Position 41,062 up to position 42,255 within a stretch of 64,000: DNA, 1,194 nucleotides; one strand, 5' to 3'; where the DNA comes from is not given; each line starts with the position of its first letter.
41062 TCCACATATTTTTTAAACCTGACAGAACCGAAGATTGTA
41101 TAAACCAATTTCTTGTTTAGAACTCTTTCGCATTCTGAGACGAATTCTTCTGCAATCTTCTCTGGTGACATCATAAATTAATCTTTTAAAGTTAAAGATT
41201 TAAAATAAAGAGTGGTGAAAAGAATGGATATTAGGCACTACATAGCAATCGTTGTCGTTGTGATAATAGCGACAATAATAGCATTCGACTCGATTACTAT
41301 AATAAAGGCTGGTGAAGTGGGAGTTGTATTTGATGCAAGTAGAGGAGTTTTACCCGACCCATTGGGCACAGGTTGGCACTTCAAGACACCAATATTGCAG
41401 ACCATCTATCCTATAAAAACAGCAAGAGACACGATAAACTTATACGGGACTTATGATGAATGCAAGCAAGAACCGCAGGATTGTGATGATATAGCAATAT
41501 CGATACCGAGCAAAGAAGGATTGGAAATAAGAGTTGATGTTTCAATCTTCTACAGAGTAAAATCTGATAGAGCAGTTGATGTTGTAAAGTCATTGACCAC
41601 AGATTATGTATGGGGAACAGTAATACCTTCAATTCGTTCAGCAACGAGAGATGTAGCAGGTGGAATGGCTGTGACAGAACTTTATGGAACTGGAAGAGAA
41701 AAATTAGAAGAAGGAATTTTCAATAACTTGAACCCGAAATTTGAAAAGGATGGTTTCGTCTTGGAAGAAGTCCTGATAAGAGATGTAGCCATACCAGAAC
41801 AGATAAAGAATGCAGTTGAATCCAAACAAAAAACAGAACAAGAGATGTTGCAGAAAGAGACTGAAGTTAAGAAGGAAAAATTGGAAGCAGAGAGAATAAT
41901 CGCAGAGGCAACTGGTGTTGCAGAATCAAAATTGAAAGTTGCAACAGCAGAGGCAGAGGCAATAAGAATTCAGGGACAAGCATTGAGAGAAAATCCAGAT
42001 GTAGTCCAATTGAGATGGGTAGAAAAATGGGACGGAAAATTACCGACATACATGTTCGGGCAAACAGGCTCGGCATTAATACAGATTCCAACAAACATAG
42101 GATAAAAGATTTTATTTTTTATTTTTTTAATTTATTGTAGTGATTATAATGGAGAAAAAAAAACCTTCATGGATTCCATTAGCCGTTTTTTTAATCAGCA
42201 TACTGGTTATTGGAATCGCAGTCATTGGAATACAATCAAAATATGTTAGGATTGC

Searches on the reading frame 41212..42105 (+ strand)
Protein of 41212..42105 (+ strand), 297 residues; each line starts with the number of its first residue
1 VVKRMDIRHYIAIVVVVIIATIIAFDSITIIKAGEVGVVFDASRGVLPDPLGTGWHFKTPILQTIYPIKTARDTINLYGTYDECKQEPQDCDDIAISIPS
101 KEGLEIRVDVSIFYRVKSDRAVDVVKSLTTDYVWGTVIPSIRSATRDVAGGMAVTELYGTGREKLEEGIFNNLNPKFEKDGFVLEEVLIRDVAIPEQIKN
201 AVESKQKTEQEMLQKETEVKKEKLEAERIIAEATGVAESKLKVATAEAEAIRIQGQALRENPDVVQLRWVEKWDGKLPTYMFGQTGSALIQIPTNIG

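Call 9: search_protein_families(library=phrogs, proteins=[window:41212-42105:+], max_evalue=0.01)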
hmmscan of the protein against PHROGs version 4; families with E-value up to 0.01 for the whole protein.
window:41212-42105:+ (297 aa): 3 families
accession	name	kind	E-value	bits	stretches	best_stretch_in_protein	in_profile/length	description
phrog_200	-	other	1.8e-57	196.2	1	7-296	80-363/379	lipoprotein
phrog_38808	-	unknown function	3.5e-14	53.9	1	233-292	8-67/68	-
phrog_11227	-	other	0.00079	20.3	1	202-294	35-120/138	protease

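Call 17: search_protein_families(library=pfam, proteins=[window:41212-42105:+], max_evalue=0.01)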
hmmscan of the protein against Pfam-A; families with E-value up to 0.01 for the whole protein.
window:41212-42105:+ (297 aa): 3 families
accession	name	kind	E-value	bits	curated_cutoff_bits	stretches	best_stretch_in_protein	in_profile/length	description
PF01145.31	Band_7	-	1.6e-31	110.1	23.6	1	30-223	2-173/176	SPFH domain / Band 7 family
PF13421.11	Band_7_1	-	0.0013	18.9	24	1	151-207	153-208/211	SPFH domain-Band 7 family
PF00430.23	ATP-synt_B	-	0.0075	16.8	28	1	190-257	31-100/132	ATP synthase B/B' CF(0)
